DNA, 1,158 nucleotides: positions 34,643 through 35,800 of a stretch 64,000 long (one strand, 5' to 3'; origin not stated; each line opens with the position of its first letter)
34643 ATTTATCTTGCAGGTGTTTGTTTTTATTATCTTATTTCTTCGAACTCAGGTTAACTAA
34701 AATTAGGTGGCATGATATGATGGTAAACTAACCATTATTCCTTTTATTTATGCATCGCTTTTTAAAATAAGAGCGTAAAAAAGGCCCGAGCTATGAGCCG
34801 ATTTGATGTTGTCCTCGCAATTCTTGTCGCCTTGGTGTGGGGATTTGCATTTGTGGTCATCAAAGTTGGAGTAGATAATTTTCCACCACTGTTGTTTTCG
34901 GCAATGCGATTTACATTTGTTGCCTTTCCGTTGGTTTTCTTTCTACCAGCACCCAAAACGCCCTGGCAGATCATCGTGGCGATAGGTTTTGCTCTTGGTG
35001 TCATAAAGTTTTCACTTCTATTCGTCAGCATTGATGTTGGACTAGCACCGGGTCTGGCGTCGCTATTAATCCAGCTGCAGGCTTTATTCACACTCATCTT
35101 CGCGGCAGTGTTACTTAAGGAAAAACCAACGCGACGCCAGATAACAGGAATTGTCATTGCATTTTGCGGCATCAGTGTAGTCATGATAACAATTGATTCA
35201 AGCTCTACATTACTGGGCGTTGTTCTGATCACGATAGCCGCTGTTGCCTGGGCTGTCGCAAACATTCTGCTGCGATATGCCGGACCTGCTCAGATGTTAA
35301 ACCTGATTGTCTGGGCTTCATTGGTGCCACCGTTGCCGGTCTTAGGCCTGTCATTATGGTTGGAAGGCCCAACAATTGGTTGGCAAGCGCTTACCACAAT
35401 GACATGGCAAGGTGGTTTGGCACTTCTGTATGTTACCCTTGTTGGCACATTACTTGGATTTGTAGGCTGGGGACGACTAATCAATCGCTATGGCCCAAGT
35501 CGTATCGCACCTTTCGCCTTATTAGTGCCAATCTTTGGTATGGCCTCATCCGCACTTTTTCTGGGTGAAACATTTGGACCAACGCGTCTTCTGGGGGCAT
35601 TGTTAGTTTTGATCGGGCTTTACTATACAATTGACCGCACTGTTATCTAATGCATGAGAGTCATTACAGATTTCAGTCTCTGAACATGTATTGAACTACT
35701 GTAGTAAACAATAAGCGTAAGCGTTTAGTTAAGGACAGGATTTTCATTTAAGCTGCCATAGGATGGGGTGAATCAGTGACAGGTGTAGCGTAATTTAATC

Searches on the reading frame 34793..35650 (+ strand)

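Call 7: search_protein_families(library=pfam, proteins=[window:34793-35650:+], max_evalue=0.01)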
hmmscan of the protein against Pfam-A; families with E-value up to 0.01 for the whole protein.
window:34793-35650:+ (285 aa): 2 families
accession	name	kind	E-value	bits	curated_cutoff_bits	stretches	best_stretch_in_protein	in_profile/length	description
PF00892.27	EamA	-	3.9e-32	111.8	28.2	2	6-131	4-134/135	EamA-like transporter family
PF08627.16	CRT-like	-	0.0027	17.2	26.9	0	82-137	90-145/335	CRT-like, chloroquine-resistance transporter-like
